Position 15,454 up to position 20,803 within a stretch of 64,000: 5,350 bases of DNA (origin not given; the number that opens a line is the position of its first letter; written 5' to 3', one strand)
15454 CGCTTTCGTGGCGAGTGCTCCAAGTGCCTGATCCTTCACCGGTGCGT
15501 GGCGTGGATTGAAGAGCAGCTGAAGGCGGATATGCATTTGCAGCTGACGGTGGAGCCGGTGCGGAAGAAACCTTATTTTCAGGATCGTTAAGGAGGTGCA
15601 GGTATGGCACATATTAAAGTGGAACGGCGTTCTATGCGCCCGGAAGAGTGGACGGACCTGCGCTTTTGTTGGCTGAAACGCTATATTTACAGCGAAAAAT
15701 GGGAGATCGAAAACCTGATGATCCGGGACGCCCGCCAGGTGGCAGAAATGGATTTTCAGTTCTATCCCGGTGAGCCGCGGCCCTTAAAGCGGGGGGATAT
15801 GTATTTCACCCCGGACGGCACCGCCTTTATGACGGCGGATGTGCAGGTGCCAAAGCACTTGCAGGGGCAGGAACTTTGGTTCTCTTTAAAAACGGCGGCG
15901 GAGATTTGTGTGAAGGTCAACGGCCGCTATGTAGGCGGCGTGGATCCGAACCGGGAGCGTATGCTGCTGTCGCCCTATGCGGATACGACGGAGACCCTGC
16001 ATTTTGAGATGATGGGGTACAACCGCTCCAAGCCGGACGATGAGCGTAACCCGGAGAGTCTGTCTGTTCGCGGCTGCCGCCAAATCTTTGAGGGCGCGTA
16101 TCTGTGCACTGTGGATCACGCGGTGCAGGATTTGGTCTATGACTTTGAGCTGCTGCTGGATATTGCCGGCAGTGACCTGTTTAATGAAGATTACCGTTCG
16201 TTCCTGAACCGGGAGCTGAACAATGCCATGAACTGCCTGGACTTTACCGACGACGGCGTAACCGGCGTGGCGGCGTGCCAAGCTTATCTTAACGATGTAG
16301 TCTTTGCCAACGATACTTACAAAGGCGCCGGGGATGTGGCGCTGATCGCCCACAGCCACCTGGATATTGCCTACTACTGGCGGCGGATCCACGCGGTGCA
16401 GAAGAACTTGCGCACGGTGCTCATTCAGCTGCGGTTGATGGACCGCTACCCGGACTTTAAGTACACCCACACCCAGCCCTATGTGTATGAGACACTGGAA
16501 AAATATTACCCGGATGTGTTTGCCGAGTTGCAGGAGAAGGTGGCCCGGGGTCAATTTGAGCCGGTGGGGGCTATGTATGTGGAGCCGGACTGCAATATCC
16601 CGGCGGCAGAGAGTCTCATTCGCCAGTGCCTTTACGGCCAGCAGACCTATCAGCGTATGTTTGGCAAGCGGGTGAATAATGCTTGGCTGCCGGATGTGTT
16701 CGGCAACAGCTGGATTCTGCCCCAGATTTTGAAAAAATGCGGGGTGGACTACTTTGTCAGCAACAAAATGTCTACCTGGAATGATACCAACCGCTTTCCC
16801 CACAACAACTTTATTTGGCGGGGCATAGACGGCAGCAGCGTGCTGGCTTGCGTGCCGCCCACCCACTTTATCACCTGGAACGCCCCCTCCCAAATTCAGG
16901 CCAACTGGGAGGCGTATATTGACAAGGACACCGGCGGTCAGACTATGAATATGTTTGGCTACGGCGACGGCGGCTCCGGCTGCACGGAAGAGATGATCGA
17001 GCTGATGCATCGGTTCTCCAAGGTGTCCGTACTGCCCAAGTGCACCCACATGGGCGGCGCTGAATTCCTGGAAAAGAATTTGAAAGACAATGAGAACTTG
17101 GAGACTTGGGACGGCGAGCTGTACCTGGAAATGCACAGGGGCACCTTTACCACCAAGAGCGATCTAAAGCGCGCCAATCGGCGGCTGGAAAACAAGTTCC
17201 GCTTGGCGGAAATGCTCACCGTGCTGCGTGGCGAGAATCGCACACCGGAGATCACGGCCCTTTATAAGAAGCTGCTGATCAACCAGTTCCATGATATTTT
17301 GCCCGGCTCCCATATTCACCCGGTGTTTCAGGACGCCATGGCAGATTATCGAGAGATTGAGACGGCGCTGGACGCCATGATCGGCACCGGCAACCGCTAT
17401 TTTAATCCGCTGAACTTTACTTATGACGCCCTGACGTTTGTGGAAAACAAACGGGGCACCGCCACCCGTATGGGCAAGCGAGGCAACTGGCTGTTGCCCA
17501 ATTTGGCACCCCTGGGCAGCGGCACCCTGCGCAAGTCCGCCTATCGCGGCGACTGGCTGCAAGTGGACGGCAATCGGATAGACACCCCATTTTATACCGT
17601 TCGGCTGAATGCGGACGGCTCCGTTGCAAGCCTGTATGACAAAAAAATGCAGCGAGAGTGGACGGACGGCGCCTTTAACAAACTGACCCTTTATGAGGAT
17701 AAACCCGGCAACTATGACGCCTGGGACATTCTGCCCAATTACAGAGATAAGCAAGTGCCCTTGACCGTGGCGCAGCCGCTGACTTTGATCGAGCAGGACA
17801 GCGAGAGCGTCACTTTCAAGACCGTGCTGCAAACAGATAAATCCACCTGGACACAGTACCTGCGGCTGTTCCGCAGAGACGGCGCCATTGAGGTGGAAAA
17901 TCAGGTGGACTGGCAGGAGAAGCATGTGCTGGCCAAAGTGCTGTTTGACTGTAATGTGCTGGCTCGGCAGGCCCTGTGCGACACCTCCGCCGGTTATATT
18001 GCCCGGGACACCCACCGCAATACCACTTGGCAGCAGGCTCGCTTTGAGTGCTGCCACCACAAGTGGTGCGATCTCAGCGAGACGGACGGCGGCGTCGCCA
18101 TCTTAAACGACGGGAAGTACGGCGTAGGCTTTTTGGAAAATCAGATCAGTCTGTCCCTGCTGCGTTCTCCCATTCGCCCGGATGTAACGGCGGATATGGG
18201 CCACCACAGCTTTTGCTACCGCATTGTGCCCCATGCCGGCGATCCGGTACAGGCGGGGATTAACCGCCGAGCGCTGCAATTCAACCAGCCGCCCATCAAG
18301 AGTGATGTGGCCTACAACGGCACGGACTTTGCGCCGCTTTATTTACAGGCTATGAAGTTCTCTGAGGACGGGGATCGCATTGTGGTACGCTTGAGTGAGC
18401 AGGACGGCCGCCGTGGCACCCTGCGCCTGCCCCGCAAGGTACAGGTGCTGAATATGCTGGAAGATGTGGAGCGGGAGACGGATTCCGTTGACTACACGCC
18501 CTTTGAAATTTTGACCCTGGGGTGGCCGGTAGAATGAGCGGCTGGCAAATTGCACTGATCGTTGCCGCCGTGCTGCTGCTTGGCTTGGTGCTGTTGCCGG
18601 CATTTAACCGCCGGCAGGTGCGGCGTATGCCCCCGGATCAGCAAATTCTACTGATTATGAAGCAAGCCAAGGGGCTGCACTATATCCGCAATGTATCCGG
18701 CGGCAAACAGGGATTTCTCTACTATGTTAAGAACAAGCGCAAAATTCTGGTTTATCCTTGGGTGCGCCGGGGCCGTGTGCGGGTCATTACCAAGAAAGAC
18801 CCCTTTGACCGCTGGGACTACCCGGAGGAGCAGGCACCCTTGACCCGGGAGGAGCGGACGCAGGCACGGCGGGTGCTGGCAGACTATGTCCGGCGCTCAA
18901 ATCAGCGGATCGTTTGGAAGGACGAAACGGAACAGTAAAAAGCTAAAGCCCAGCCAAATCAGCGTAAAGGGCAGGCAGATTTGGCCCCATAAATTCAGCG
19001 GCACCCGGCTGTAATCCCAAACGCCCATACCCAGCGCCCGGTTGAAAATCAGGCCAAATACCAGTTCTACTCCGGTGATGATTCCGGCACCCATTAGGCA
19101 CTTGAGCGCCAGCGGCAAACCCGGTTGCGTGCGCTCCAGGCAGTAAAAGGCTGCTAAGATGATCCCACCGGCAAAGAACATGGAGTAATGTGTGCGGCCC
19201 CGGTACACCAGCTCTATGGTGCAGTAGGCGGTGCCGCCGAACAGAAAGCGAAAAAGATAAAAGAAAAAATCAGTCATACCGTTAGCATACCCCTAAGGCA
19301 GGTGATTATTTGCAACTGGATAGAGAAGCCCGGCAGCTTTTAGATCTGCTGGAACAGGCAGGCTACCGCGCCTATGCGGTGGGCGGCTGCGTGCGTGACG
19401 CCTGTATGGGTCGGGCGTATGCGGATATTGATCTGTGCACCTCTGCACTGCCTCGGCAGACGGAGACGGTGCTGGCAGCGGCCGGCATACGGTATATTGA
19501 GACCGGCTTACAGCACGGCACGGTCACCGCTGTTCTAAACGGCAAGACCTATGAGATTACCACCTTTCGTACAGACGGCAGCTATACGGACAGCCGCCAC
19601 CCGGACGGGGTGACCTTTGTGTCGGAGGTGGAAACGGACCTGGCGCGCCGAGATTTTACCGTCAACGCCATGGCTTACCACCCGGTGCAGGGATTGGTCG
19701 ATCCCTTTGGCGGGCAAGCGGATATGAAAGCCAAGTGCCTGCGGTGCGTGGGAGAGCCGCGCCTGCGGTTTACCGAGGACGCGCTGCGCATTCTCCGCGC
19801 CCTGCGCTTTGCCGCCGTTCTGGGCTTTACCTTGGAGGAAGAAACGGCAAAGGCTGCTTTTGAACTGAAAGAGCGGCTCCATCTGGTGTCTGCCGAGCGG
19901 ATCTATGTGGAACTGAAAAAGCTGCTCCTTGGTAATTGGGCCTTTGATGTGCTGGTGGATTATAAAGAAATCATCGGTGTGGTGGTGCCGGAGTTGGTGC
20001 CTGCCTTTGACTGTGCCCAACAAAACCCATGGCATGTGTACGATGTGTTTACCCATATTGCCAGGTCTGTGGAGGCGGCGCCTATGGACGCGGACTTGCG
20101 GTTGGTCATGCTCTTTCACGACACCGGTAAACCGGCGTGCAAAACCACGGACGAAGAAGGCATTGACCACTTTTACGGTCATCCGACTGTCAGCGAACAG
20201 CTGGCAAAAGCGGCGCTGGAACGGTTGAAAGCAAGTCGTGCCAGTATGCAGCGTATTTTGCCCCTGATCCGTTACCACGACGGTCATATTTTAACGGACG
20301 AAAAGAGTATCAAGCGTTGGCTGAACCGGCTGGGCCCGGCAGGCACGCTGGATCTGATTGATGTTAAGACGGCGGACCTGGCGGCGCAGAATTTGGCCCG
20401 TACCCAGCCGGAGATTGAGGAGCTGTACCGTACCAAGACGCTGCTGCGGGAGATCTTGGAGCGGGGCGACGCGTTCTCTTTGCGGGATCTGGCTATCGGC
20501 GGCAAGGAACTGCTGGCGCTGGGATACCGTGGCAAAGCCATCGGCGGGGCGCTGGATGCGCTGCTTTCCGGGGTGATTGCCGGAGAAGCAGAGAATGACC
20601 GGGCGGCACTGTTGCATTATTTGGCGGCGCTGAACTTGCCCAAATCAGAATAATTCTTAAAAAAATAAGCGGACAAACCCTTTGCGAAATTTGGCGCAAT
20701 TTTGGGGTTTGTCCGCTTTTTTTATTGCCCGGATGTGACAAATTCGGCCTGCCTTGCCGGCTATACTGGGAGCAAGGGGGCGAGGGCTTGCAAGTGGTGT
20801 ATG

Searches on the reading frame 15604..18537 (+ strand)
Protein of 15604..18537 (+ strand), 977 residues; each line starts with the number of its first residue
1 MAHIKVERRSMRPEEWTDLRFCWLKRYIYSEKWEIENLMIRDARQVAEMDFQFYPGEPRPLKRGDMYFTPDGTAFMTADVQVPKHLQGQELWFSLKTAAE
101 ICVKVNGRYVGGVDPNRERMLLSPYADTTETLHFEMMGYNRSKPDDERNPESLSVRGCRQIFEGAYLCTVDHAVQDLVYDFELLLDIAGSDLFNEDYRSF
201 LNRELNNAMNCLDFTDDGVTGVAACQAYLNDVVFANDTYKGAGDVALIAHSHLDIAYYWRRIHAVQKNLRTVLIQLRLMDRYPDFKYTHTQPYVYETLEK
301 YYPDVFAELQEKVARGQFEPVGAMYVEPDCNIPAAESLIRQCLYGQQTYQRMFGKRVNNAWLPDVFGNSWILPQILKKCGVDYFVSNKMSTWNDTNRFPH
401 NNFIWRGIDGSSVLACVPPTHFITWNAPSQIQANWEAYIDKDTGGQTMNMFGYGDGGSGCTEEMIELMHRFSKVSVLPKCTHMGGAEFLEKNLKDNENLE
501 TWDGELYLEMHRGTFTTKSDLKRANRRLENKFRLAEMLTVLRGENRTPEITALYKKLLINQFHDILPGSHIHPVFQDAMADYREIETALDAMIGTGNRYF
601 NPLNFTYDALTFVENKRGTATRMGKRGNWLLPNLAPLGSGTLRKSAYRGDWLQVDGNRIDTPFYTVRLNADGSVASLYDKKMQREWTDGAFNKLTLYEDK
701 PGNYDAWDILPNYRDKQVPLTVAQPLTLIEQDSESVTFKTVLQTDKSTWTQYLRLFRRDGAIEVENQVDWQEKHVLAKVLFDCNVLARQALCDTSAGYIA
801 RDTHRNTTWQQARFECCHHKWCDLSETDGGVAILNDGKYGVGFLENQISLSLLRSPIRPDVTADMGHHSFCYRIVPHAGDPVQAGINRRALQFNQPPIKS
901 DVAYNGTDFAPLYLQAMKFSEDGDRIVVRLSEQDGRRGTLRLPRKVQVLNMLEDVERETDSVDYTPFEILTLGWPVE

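Call 32: search_protein_families(library=pfam, proteins=[window:15604-18537:+], max_evalue=0.00001)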
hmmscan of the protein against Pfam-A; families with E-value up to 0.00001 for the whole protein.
window:15604-18537:+ (977 aa): 4 families
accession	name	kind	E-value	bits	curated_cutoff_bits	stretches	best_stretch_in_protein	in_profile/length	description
PF01074.27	Glyco_hydro_38N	-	1.4e-67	228.4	25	1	245-502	2-269/270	Glycosyl hydrolases family 38 N-terminal domain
PF07748.19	Glyco_hydro_38C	-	3.5e-52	178.1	25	1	659-861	1-205/206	Glycosyl hydrolases family 38 C-terminal domain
PF09261.16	Alpha-mann_mid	-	2.9e-21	75.8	31.1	1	509-594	1-90/96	Alpha mannosidase middle domain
PF17677.7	Glyco_hydro38C2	-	1.6e-07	31.7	22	1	913-972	3-72/72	Glycosyl hydrolases family 38 C-terminal beta sandwich domain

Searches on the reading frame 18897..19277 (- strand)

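Call 52: search_protein_families(library=pfam, proteins=[window:18897-19277:-], max_evalue=0.001)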
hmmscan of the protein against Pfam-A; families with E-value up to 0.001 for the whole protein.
window:18897-19277:- (126 aa): 1 family
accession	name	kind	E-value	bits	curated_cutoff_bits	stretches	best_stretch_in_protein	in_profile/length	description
PF06541.16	ABC_trans_CmpB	-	3.9e-13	50.2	25.9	1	10-121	9-118/151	Putative ABC-transporter type IV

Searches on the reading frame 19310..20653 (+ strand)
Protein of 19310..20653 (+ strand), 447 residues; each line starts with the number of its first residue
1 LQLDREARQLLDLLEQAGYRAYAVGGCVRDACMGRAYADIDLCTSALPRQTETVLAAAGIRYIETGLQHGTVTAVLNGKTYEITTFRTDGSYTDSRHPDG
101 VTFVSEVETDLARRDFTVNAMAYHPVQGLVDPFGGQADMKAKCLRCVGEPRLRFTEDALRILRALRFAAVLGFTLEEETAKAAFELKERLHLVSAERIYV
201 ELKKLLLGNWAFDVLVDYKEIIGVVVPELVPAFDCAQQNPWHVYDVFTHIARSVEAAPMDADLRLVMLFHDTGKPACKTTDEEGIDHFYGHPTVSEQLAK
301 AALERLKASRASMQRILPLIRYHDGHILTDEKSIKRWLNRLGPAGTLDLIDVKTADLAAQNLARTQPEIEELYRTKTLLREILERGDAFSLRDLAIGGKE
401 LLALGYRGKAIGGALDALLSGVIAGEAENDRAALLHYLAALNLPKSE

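Call 32: search_protein_families(library=pfam, proteins=[window:19310-20653:+], max_evalue=0.00001)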
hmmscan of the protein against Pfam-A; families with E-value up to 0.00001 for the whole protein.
window:19310-20653:+ (447 aa): 3 families
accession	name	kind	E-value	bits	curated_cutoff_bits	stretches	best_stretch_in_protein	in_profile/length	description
PF01743.26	PolyA_pol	-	3e-34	118.5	23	1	21-145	1-126/126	Poly A polymerase head domain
PF12627.12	PolyA_pol_RNAbd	-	5.2e-09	36.2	22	1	172-209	1-38/64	Probable RNA and SrmB- binding site of polymerase A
PF01966.28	HD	-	3.1e-06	27.9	22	1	241-356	6-111/116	HD domain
